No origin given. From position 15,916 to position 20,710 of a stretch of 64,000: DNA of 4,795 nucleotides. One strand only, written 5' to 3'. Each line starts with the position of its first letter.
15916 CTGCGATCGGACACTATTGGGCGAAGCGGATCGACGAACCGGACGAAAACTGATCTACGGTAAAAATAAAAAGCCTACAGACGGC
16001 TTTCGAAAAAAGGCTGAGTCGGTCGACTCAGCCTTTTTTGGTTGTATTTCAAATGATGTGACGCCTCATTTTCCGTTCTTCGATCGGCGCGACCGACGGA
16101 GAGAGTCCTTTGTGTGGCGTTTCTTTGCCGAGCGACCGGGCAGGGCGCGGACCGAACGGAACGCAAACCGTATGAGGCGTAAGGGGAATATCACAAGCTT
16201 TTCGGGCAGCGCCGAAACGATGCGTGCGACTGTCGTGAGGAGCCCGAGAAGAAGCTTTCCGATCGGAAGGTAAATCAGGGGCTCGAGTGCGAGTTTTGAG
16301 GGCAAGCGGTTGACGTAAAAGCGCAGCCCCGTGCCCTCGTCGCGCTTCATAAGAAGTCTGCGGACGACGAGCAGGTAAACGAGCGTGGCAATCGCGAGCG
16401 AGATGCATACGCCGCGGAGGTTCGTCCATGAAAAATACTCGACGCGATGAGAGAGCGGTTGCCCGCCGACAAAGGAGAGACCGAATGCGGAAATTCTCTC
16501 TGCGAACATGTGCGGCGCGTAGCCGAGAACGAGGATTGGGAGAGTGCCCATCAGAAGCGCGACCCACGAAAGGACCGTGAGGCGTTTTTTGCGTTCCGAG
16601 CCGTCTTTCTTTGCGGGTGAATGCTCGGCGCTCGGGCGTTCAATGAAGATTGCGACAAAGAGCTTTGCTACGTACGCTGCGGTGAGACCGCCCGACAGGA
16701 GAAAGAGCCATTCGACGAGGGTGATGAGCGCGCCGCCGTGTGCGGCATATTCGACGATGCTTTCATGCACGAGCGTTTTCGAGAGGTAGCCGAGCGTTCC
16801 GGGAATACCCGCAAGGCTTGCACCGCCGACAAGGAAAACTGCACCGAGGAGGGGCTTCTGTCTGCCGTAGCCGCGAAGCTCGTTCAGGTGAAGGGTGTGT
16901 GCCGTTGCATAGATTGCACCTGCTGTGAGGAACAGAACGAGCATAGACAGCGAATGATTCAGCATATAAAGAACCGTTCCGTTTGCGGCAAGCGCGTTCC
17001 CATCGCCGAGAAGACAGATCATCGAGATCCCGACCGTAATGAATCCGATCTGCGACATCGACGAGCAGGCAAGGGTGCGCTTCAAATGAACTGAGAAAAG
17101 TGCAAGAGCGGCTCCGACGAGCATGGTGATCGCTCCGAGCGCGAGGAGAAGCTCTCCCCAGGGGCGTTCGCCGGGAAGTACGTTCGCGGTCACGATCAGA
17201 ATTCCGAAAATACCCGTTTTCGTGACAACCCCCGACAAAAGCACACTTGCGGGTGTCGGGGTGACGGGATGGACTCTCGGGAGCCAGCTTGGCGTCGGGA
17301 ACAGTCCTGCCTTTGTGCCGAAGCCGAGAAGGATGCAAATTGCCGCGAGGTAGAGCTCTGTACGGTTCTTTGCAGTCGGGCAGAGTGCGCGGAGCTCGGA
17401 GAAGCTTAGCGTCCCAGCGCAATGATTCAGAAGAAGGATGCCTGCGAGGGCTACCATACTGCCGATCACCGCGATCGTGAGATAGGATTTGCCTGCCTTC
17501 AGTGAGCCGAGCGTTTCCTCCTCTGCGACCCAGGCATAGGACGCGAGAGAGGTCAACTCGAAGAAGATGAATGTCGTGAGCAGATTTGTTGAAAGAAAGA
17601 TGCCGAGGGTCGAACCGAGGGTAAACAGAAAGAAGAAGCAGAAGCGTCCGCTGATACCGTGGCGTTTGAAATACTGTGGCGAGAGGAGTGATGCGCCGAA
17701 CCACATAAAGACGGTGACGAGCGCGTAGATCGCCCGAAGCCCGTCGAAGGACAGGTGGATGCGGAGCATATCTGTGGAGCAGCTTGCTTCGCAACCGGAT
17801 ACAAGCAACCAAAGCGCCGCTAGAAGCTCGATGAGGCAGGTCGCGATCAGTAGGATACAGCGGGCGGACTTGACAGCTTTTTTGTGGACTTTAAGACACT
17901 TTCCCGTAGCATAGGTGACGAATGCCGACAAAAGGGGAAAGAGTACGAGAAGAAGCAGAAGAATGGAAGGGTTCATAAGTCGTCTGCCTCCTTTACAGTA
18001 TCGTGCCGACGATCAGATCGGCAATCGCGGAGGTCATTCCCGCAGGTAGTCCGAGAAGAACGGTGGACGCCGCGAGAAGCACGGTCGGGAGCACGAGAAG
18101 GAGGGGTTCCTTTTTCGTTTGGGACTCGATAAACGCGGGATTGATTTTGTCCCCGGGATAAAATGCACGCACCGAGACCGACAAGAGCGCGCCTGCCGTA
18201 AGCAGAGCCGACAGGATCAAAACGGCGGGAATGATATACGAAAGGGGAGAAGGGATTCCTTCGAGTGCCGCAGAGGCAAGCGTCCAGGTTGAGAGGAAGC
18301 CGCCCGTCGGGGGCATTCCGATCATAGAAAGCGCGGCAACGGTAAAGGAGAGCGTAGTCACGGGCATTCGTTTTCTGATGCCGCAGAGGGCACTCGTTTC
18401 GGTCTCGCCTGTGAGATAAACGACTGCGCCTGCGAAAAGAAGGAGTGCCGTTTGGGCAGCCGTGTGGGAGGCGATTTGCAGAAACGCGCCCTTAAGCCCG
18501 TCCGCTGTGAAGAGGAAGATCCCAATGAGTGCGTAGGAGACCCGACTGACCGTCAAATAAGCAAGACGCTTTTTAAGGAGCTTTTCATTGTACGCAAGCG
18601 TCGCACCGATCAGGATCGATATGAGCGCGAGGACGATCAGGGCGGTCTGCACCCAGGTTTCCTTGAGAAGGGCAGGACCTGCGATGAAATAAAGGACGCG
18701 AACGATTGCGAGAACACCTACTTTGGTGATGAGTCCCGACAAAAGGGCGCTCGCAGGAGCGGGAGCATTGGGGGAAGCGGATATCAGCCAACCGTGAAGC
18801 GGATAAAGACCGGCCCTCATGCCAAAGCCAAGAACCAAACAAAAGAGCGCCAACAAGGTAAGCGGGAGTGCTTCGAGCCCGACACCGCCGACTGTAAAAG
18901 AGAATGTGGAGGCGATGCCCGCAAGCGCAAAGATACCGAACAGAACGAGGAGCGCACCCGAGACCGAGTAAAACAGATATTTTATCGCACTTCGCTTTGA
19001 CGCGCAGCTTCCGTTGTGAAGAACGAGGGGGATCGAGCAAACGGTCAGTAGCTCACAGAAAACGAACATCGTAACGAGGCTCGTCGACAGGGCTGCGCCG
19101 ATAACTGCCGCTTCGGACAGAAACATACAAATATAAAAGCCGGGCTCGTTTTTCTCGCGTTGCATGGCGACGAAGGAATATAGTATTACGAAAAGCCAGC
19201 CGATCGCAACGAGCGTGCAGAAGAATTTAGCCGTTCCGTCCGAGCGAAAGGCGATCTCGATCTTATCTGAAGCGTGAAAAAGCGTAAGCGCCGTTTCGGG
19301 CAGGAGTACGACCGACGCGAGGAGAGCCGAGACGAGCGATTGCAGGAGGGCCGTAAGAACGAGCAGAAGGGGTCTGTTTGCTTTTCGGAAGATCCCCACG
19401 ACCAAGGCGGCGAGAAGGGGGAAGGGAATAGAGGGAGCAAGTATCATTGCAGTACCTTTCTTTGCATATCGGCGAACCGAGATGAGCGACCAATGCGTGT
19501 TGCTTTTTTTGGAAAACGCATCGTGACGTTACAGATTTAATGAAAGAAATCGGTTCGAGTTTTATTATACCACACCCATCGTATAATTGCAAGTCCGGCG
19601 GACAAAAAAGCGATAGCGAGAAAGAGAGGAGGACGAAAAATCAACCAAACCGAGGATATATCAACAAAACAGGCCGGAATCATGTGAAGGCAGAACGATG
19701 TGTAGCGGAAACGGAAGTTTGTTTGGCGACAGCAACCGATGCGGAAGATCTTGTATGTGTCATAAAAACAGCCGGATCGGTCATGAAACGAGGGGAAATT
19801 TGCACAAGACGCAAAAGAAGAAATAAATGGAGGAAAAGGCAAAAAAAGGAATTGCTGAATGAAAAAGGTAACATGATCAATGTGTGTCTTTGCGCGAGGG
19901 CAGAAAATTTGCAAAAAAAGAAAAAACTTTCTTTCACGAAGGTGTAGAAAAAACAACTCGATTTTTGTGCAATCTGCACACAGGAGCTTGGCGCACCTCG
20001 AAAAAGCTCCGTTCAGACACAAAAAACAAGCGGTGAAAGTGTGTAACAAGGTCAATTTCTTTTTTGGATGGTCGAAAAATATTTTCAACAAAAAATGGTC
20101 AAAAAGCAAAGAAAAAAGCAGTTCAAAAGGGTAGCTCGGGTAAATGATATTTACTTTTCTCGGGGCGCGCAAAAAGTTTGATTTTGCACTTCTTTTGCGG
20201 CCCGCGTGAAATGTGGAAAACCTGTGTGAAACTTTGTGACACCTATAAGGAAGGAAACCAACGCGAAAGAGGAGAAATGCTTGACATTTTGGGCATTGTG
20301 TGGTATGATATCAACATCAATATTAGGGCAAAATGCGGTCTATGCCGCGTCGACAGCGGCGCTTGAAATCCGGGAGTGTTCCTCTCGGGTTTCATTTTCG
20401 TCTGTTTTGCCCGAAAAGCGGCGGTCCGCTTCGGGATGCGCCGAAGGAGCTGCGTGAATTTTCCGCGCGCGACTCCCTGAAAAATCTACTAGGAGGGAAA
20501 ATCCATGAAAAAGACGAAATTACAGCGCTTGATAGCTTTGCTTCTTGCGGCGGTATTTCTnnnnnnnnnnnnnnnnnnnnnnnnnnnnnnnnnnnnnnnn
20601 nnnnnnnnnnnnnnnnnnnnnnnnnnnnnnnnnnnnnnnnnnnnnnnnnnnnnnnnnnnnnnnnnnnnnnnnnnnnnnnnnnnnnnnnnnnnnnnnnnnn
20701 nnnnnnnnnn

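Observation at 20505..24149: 1214-aa solute-binding protein with ~650-aa N-terminal CBM-like/helical extension, a C-terminal helical tail and no canonical lipobox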

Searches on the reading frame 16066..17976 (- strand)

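Call 3: search_protein_families(library=pfam, proteins=[window:16066-17976:-], max_evalue=0.01)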
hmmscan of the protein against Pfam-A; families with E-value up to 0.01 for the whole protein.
window:16066-17976:- (636 aa): 1 family
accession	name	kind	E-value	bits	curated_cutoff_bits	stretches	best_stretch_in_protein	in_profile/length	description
PF00361.26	Proton_antipo_M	-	2.3e-51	175.2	21.5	1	129-421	1-289/294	NADH:quinone oxidoreductase/Mrp antiporter, TM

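Call 4: search_protein_families(library=ncbifam, proteins=[window:16066-17976:-], max_evalue=0.01)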
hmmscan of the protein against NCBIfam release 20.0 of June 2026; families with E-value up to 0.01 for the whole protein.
window:16066-17976:- (636 aa): 74 families (the best 25 are shown)
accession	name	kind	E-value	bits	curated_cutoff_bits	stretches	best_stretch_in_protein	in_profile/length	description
NF005086.0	PRK06521.1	equivalog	1.4e-66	225.3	667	1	9-507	6-511/669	hydrogenase 4 subunit B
NF006419.0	PRK08668.1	equivalog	5.9e-56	190.5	617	1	7-538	4-524/613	NADH dehydrogenase subunit M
TIGR01972.1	NDH_I_M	subfamily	2.2e-54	184.9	263.8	1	8-494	2-474/486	NADH-quinone oxidoreductase subunit M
NF009287.0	PRK12647.1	equivalog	1.3e-52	179.4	937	1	10-535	6-516/773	putative monovalent cation/H+ antiporter subunit A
NF005140.0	PRK06589.1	equivalog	1.8e-52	178.7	470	1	3-452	9-450/489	putative monovalent cation/H+ antiporter subunit D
NF009288.0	PRK12648.1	equivalog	4.9e-51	173.8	1104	1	6-489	2-480/954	monovalent cation/H+ antiporter subunit A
NF005561.0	PRK07234.1-1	equivalog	5.1e-49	167.5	718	1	68-448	69-443/569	putative monovalent cation/H+ antiporter subunit D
NF006418.0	PRK08667.1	equivalog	1.1e-48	166.2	794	1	20-458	15-463/644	hydrogenase membrane subunit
NF006240.0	PRK08376.1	subfamily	9e-48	163.4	662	1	6-484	6-496/521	putative monovalent cation/H+ antiporter subunit D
NF006236.0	PRK08375.1-1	equivalog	2e-46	159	663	1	6-495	8-488/493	putative monovalent cation/H+ antiporter subunit D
NF009284.0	PRK12644.1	equivalog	2.8e-46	158.1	962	1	71-533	66-515/975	Na+/H+ antiporter subunit A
NF009306.0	PRK12663.1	equivalog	4e-45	154.5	542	1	10-485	5-472/498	Na+/H+ antiporter subunit D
TIGR01770.1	NDH_I_N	subfamily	1.7e-43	149.3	332.6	1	14-481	6-469/472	NADH-quinone oxidoreductase subunit NuoN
NF009305.0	PRK12662.1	equivalog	2.1e-43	148.8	700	1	6-473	5-465/492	putative monovalent cation/H+ antiporter subunit D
NF005818.0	PRK07691.1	equivalog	2.9e-43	148.6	586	1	6-475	5-464/496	Na+/H+ antiporter subunit D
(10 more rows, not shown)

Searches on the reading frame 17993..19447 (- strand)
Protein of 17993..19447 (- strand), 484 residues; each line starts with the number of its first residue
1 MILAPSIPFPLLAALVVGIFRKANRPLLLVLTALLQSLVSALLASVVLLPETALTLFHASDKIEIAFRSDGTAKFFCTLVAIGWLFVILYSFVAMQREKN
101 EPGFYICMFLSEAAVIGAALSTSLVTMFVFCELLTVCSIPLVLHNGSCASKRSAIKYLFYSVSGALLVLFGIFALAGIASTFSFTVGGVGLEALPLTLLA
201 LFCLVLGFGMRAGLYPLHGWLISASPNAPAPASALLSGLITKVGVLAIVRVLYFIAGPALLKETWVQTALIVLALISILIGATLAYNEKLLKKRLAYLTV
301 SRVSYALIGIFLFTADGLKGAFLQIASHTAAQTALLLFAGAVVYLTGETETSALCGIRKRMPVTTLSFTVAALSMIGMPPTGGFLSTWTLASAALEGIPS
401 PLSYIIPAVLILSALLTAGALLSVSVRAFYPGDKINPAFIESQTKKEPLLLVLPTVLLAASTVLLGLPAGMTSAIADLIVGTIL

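Call 3: search_protein_families(library=pfam, proteins=[window:17993-19447:-], max_evalue=0.01)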
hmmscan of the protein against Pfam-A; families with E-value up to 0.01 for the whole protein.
window:17993-19447:- (484 aa): 1 family
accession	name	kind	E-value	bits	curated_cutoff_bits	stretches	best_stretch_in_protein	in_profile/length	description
PF00361.26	Proton_antipo_M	-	3.6e-45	154.9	21.5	1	121-396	1-277/294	NADH:quinone oxidoreductase/Mrp antiporter, TM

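Call 4: search_protein_families(library=ncbifam, proteins=[window:17993-19447:-], max_evalue=0.01)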
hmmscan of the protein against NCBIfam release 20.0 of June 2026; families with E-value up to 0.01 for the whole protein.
window:17993-19447:- (484 aa): 70 families (the best 25 are shown)
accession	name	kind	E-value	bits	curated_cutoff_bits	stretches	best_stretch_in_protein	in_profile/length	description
NF006236.0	PRK08375.1-1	equivalog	4.3e-68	230.4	663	1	10-477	16-489/493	putative monovalent cation/H+ antiporter subunit D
NF005561.0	PRK07234.1-1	equivalog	3.1e-63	214.4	718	1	33-431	41-441/569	putative monovalent cation/H+ antiporter subunit D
NF005140.0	PRK06589.1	equivalog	7.1e-57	193.3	470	1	22-467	34-475/489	putative monovalent cation/H+ antiporter subunit D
NF006419.0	PRK08668.1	equivalog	2e-55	188.7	617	1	7-477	8-476/613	NADH dehydrogenase subunit M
NF005818.0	PRK07691.1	equivalog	5.8e-50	170.7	586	1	8-476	11-476/496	Na+/H+ antiporter subunit D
TIGR01972.1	NDH_I_M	subfamily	5e-48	164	263.8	1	7-467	5-466/486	NADH-quinone oxidoreductase subunit M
NF005086.0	PRK06521.1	equivalog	8.2e-47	160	667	1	28-475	35-498/669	hydrogenase 4 subunit B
NF009306.0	PRK12663.1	equivalog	8.2e-46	156.8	542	1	9-473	12-471/498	Na+/H+ antiporter subunit D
NF006240.0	PRK08376.1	subfamily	1.2e-45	156.4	662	1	8-468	12-491/521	putative monovalent cation/H+ antiporter subunit D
NF009305.0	PRK12662.1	equivalog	1.2e-45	156.2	700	1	9-479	12-486/492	putative monovalent cation/H+ antiporter subunit D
TIGR00944.1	2a6301s04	subfamily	1.7e-43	149.5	692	1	8-446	8-447/463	multicomponent K+/H+ antiporter, MrpD/PhaD subunit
NF009308.0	PRK12665.1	equivalog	1.7e-43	148.9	585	1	10-450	16-459/531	Na+/H+ antiporter subunit D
NF009287.0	PRK12647.1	equivalog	1.6e-40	139.4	937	1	60-473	65-471/773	putative monovalent cation/H+ antiporter subunit A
NF006418.0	PRK08667.1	equivalog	1.9e-39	135.7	794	1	20-467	23-484/644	hydrogenase membrane subunit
NF005097.0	PRK06525.1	equivalog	5.7e-39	134.1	430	1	6-429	8-435/480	hydrogenase 4 subunit D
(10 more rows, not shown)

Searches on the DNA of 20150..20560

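Call 65: search_rna_families(source=window, start=20150, end=20560, threshold=evalue, max_evalue=1)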
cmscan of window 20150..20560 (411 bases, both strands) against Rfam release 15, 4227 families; matches with E-value up to 1: 0.
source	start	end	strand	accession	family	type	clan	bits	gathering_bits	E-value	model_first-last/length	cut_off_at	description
